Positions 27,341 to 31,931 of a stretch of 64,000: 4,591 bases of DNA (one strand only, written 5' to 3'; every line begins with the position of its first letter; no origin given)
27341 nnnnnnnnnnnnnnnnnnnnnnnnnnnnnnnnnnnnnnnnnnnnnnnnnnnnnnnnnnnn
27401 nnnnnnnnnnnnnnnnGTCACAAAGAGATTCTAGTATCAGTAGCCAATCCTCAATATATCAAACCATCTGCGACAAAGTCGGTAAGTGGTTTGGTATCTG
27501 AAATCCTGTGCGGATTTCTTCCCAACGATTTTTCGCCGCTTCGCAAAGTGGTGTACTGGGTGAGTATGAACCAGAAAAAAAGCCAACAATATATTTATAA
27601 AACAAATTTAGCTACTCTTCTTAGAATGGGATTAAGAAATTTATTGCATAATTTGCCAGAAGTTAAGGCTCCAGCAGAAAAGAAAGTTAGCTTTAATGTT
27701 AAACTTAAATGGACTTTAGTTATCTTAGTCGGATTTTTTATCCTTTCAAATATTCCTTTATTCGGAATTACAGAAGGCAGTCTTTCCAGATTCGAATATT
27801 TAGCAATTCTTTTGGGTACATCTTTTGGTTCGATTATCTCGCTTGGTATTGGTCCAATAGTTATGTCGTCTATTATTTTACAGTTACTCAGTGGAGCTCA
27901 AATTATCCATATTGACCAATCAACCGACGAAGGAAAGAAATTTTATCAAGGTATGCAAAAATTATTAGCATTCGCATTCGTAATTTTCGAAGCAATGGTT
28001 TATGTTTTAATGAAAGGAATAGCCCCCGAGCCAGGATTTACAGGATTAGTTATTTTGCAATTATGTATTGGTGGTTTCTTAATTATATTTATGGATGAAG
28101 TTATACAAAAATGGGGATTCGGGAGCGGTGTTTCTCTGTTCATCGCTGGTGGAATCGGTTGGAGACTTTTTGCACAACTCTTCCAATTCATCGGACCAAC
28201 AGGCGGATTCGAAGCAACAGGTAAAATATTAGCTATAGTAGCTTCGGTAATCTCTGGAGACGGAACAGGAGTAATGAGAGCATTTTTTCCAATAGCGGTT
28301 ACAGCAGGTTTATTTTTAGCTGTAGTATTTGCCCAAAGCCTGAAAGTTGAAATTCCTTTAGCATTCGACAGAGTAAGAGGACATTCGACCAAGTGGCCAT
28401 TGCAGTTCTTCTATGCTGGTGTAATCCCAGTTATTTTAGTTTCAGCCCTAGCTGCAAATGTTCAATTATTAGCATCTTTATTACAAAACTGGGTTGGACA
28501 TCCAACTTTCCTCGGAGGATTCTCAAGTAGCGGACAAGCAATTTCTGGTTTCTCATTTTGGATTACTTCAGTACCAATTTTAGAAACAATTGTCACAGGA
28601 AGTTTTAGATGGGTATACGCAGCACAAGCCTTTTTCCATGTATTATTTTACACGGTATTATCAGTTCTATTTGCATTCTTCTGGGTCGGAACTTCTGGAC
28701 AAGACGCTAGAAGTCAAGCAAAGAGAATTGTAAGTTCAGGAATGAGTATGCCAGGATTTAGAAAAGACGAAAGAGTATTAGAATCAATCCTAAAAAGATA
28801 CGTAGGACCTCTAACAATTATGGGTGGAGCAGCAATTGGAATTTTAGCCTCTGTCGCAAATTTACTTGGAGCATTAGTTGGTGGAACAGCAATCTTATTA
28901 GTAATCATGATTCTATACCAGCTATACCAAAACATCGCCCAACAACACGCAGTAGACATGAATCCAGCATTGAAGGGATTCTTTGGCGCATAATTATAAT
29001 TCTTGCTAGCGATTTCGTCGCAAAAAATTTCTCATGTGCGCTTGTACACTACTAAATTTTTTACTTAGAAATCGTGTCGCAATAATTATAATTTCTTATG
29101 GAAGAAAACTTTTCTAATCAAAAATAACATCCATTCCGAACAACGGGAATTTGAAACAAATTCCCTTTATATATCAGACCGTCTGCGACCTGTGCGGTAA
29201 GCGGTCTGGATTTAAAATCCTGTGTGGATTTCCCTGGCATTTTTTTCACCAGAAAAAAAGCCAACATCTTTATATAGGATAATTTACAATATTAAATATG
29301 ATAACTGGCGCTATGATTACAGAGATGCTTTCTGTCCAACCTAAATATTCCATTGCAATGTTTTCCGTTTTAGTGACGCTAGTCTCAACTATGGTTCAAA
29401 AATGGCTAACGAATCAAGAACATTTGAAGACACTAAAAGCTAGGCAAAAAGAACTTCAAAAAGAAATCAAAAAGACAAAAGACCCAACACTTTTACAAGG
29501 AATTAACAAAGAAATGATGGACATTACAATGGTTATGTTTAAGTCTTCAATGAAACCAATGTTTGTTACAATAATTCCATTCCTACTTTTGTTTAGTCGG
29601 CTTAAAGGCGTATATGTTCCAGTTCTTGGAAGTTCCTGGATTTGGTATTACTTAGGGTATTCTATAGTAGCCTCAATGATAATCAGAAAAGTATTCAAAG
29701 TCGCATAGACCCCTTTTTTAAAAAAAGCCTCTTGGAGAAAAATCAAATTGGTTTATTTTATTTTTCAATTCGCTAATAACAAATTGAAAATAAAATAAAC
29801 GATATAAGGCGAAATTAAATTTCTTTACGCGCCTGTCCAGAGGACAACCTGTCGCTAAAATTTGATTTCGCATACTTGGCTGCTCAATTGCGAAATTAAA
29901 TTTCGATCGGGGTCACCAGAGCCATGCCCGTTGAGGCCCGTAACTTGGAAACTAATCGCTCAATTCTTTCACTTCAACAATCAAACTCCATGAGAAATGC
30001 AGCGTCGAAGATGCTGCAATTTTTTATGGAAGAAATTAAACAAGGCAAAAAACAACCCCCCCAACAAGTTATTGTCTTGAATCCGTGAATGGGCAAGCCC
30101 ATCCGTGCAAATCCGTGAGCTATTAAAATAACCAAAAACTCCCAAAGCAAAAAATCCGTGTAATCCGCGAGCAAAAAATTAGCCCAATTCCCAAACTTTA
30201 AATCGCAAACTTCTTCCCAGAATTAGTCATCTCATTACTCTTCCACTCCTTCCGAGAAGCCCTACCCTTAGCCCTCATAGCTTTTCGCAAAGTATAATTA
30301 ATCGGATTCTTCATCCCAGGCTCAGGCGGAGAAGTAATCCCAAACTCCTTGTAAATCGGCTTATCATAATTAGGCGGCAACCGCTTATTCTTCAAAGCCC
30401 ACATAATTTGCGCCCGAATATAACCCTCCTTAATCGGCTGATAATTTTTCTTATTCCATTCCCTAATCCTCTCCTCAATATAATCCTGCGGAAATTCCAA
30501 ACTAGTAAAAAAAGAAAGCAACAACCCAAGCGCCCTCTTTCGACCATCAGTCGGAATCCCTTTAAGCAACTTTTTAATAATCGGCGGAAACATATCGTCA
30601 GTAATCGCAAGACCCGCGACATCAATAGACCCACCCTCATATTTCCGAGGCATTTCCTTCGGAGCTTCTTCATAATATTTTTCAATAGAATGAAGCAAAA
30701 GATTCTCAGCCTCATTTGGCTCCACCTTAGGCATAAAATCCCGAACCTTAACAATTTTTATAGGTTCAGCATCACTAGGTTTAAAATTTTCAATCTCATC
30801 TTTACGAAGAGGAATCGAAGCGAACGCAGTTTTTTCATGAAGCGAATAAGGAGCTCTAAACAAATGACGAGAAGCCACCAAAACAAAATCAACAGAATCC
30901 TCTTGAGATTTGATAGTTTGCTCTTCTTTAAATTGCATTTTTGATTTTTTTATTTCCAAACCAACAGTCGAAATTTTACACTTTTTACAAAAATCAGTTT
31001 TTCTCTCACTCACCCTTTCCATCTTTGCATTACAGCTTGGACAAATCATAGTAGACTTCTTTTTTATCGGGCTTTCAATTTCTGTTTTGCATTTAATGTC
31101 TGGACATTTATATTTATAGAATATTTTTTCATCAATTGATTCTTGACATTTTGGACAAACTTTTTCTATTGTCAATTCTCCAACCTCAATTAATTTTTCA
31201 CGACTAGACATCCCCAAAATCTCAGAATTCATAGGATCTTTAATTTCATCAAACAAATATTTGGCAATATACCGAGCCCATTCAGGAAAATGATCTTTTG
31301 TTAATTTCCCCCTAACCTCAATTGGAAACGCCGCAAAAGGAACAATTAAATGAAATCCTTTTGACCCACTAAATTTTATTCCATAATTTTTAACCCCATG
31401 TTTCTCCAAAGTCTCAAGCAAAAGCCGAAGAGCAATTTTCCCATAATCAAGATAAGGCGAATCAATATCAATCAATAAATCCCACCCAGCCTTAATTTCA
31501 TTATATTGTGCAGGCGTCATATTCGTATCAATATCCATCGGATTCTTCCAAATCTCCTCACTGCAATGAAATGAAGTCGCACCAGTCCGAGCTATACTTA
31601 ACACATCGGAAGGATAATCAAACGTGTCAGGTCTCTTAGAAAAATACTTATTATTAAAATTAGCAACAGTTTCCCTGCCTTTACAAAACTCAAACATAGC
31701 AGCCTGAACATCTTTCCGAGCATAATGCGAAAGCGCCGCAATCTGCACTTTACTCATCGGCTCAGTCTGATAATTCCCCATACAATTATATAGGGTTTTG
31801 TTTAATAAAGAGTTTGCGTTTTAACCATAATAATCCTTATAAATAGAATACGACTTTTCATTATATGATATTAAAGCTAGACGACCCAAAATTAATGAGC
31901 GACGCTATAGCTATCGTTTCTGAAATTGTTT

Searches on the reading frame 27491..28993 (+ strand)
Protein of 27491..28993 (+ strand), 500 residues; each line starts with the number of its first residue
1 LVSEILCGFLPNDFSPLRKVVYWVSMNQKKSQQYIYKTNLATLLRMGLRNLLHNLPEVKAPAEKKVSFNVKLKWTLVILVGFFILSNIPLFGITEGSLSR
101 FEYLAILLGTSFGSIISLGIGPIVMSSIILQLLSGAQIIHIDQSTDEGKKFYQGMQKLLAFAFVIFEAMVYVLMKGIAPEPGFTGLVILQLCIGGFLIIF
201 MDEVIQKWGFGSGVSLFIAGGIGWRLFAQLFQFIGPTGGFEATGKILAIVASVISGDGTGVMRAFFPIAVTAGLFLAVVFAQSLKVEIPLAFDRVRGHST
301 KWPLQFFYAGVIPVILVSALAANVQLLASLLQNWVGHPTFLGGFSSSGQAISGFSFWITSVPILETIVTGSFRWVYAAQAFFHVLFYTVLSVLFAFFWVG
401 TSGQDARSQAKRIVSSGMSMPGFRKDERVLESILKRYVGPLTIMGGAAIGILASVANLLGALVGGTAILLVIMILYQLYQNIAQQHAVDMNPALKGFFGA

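Call 6: search_protein_families(library=pfam, max_evalue=0.001, proteins=[window:27491-28993:+])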
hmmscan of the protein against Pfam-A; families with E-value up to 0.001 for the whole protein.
window:27491-28993:+ (500 aa): 2 families
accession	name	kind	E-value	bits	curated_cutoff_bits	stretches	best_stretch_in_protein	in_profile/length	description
PF00344.25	SecY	-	9.1e-64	216.2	32.2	1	114-479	1-306/306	SecY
PF10559.14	Plug_translocon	-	0.00045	20.4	22.1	0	82-113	3-35/35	Plug domain of Sec61p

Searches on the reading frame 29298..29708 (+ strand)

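Call 47: search_protein_families(library=pfam, max_evalue=0.01, proteins=[window:29298-29708:+])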
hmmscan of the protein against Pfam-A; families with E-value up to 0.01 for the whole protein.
window:29298-29708:+ (136 aa): 2 families
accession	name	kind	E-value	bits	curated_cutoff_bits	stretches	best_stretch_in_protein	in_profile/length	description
PF01956.21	EMC3_TMCO1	-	2.2e-07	31.3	27.1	1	20-103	20-109/169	Integral membrane protein EMC3/TMCO1-like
PF04977.20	DivIC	-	0.0046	17.2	28.9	1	37-64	27-55/80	Septum formation initiator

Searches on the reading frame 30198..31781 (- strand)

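Call 6: search_protein_families(library=pfam, max_evalue=0.001, proteins=[window:30198-31781:-])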
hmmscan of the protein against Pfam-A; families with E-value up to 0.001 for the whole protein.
window:30198-31781:- (527 aa): 2 families
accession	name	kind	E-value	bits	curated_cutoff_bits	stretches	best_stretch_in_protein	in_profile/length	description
PF01896.25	DNA_primase_S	-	5.2e-08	33.9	26.8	1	105-234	2-137/163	DNA primase small subunit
PF21686.3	LigD_Prim-Pol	-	5.2e-05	23.4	27.4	0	95-151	96-154/254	LigD, primase-polymerase domain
